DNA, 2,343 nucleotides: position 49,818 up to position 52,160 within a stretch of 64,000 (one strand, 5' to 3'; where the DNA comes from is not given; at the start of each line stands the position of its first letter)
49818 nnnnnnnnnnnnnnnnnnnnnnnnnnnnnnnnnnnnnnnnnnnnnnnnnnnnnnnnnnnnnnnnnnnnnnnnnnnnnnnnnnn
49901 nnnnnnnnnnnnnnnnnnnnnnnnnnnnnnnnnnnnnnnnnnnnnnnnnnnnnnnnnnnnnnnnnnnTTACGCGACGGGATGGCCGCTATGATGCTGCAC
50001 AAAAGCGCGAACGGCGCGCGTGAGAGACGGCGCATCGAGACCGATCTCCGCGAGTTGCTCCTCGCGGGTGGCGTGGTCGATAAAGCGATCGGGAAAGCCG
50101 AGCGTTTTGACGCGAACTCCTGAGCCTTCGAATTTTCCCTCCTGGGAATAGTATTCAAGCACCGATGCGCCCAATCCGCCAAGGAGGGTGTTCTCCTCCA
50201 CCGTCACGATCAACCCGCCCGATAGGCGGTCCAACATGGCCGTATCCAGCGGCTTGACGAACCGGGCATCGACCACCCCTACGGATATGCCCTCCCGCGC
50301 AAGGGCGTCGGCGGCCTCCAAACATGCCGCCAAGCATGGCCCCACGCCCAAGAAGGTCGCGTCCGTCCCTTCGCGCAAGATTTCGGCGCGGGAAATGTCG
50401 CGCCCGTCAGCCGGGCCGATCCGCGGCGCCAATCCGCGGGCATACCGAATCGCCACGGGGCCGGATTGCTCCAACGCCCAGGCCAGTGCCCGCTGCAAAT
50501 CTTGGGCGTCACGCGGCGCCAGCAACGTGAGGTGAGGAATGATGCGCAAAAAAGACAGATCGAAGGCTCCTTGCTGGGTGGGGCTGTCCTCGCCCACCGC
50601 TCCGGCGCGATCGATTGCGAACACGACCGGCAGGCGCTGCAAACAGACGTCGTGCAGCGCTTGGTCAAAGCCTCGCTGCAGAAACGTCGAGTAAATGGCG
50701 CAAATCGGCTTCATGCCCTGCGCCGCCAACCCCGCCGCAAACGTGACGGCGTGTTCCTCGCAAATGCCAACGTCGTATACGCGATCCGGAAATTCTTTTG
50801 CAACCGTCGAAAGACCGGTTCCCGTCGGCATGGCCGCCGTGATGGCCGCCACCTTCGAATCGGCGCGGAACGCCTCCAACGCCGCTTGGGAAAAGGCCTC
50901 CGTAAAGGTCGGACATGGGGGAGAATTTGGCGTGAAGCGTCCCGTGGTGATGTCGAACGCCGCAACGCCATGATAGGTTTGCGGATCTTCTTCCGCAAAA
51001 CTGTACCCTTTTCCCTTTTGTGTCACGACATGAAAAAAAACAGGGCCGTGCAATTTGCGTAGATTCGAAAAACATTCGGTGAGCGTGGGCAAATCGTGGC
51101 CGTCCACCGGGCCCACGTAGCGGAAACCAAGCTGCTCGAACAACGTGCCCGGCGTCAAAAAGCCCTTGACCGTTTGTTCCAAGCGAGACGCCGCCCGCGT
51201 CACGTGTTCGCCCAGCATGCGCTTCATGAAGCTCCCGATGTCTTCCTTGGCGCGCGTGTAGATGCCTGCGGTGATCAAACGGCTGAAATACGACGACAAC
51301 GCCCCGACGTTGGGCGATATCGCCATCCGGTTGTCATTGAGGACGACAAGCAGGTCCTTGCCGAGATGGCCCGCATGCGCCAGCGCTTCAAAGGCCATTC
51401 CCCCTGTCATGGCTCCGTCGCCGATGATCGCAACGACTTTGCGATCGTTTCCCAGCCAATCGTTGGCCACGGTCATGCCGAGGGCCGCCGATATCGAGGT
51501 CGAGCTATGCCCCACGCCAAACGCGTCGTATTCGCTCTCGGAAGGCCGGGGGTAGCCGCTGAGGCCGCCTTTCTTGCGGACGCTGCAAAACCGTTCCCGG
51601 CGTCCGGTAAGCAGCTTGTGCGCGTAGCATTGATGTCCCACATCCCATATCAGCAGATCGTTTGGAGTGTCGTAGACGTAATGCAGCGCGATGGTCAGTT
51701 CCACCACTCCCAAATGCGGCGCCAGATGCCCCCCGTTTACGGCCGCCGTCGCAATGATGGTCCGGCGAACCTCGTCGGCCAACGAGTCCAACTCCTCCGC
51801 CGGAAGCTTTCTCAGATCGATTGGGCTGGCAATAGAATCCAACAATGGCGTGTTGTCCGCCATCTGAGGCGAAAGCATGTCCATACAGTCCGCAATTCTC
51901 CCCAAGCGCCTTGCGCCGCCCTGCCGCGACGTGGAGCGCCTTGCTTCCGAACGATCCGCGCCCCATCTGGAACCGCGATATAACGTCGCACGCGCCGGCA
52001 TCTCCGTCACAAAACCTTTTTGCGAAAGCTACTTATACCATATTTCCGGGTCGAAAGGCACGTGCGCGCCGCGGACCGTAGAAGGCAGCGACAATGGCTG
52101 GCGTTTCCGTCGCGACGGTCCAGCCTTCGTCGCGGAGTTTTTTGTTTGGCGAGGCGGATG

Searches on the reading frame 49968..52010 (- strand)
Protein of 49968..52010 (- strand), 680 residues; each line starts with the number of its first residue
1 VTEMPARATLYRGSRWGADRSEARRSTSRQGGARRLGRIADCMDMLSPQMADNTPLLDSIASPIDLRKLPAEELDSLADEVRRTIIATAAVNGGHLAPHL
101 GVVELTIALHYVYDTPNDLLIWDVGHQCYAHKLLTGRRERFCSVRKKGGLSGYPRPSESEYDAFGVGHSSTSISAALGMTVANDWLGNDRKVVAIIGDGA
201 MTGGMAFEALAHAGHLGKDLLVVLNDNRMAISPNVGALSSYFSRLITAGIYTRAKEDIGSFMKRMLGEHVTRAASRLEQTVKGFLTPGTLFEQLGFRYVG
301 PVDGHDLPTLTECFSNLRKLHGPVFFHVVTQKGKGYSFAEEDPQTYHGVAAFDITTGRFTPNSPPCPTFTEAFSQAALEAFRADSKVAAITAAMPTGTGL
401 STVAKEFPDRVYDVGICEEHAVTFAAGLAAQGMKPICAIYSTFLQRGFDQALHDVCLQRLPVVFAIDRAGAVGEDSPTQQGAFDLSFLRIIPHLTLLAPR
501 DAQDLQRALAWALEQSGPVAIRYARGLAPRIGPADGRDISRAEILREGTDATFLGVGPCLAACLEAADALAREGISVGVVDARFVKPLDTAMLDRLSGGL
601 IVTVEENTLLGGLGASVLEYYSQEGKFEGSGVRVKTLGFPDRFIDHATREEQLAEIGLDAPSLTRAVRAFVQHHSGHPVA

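Call 61: search_protein_families(library=pfam, proteins=[window:49968-52010:-], max_evalue=0.0001)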
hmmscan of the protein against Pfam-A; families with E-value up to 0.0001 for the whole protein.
window:49968-52010:- (680 aa): 4 families
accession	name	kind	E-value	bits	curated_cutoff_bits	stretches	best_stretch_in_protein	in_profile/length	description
PF13292.11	DXP_synthase_N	-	1.5e-119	398.7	21.2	1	57-330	1-274/274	1-deoxy-D-xylulose-5-phosphate synthase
PF02779.29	Transket_pyr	-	5.4e-44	150.3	27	1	368-528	4-172/174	Transketolase, pyrimidine binding domain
PF02780.25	Transketolase_C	-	1.4e-28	99.7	25.9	1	541-661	2-122/124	Transketolase, C-terminal domain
PF02775.26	TPP_enzyme_C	-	9e-08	32.5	21.9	1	162-229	23-84/151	Thiamine pyrophosphate enzyme, C-terminal TPP binding domain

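Call 73: list_cluster_members(proteins=[P0001, P0186, P0190, P0208, P0216, P0225, P0226, P0233, P0211, window:49968-52010:-])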
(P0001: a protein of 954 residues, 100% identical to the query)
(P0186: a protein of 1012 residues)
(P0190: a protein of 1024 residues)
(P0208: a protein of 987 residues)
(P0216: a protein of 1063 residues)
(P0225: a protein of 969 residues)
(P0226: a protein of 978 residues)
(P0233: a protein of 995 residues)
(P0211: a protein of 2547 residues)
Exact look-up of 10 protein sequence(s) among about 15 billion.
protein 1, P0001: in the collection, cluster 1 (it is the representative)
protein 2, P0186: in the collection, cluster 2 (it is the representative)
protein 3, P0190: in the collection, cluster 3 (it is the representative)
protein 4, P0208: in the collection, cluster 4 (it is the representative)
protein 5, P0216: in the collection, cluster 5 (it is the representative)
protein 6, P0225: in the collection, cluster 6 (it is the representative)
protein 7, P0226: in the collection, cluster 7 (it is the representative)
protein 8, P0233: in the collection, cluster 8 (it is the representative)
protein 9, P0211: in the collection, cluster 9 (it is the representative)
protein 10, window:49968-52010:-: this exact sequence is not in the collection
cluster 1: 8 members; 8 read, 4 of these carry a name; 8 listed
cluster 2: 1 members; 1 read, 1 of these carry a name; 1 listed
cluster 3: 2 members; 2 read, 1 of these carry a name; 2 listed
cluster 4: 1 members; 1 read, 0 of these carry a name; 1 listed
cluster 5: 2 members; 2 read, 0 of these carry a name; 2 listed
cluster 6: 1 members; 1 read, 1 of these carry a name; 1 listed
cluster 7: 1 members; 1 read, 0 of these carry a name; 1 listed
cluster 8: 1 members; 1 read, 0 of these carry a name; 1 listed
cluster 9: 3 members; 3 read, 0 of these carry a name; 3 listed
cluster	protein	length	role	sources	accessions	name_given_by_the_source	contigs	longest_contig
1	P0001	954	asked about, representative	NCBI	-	-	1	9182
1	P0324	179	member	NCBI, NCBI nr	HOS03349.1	MAG TPA: hypothetical protein PKZ01_09740, partial [Candidatus Hydrogenedentes bacterium] | hypothetical protein [Candidatus Hydrogenedentota bacterium]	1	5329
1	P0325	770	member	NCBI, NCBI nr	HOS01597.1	MAG TPA: cohesin domain-containing protein, partial [Candidatus Hydrogenedentes bacterium] | cohesin domain-containing protein [Candidatus Hydrogenedentota bacterium]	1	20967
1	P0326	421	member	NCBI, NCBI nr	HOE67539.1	MAG TPA: cohesin domain-containing protein, partial [Candidatus Hydrogenedentes bacterium] | cohesin domain-containing protein [Candidatus Hydrogenedentota bacterium]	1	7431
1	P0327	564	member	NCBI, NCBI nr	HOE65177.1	MAG TPA: DUF5011 domain-containing protein, partial [Candidatus Hydrogenedentes bacterium] | DUF5011 domain-containing protein [Candidatus Hydrogenedentota bacterium]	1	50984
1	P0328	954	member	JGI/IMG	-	-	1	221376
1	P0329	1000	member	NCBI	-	-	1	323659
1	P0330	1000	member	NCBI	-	-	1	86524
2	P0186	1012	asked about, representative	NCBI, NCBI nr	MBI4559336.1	MAG: DUF5011 domain-containing protein [Candidatus Hydrogenedentes bacterium] | DUF5011 domain-containing protein [Candidatus Hydrogenedentota bacterium]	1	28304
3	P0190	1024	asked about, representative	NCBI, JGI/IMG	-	hypothetical protein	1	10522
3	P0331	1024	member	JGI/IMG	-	-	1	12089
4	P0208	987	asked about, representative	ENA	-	-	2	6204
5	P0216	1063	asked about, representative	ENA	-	-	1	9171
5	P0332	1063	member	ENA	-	-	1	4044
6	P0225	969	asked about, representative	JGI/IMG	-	hypothetical protein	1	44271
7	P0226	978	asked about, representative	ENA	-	-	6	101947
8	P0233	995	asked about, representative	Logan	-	-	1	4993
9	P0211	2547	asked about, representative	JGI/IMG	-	-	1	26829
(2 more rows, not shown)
